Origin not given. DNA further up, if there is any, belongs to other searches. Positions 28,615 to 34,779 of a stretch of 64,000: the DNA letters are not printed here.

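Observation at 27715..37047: Compact cohesin-cohesin-dockerin gene module predicted to display a papain-family protease on the cell surface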

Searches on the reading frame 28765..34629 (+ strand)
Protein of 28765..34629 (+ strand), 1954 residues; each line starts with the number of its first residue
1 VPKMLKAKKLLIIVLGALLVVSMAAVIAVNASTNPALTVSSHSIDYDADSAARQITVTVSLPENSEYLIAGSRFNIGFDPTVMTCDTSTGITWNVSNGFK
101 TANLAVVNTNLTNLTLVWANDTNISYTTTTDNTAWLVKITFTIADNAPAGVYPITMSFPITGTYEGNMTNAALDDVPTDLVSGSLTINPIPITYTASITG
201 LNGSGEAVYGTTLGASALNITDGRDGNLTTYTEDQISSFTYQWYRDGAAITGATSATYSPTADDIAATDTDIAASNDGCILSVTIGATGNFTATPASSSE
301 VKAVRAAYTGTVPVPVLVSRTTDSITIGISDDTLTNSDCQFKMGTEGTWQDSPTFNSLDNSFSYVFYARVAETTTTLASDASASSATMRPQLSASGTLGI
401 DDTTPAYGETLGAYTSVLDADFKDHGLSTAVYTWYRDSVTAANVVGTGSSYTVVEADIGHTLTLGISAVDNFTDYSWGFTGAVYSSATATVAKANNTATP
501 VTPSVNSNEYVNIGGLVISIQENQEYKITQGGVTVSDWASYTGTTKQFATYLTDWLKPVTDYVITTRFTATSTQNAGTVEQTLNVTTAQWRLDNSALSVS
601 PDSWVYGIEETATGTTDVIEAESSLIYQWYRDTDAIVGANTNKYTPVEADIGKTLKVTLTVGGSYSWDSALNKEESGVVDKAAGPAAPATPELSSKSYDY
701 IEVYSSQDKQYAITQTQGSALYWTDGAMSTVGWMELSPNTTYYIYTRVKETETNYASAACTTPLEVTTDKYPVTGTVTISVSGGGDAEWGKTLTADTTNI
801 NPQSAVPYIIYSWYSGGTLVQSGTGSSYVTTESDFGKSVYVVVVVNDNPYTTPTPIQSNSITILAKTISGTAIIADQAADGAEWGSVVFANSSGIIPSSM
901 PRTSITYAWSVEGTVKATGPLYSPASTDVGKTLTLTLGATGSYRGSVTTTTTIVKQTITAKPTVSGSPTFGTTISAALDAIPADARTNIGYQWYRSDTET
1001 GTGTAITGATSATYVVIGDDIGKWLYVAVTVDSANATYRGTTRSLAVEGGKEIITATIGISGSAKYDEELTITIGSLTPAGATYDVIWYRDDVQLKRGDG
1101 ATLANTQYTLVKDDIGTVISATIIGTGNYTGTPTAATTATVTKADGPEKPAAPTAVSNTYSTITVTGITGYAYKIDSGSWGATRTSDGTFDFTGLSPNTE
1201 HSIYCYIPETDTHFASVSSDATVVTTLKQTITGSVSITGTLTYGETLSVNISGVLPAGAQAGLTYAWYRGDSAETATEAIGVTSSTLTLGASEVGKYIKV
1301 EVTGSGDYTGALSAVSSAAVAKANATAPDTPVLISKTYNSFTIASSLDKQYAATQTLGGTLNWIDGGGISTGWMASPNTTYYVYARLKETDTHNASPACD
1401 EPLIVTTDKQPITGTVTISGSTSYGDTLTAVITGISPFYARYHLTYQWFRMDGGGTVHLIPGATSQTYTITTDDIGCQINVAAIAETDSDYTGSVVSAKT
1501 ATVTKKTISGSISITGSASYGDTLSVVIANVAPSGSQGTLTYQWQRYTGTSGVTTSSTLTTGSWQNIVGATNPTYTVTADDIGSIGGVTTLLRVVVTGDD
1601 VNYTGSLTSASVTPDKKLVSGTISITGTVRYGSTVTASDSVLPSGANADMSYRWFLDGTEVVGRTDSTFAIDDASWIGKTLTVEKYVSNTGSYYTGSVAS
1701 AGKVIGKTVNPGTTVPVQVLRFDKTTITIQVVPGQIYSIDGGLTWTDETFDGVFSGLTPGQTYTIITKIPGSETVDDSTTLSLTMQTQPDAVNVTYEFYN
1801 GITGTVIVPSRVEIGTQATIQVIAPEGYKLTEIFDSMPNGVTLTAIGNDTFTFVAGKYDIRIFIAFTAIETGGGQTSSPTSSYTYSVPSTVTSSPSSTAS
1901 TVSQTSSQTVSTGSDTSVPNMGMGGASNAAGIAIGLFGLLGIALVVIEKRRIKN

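Call 3: search_protein_families(library=pfam, proteins=[window:28765-34629:+], max_evalue=1)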
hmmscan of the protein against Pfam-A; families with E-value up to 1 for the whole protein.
window:28765-34629:+ (1954 aa): 4 families
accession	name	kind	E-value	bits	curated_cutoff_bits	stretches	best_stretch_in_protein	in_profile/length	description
PF16709.11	SCAB-Ig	-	6.5e-20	71.4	27.6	2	965-1038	4-77/98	Ig domain of plant-specific actin-binding protein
PF23197.1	IG_AIR9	-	7.7e-20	71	27.5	4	1445-1482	32-69/87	AIR9 A9 domain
PF16587.10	DUF5061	-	0.18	12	23.6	0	819-885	16-78/82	17 kDa common-antigen outer membrane protein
PF09355.15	Phage_Gp19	-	0.33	11.8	22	0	1273-1332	10-70/116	Phage protein Gp19/Gp15/Gp42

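Call 4: search_protein_families(library=ncbifam, proteins=[window:28765-34629:+], max_evalue=1)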
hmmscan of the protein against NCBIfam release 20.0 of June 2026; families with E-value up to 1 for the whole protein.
window:28765-34629:+ (1954 aa): 1 family
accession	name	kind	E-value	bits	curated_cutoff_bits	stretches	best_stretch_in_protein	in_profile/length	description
NF040485.1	ZirU_fam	subfamily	9e-21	75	100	5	191-274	15-93/210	ZirU family protein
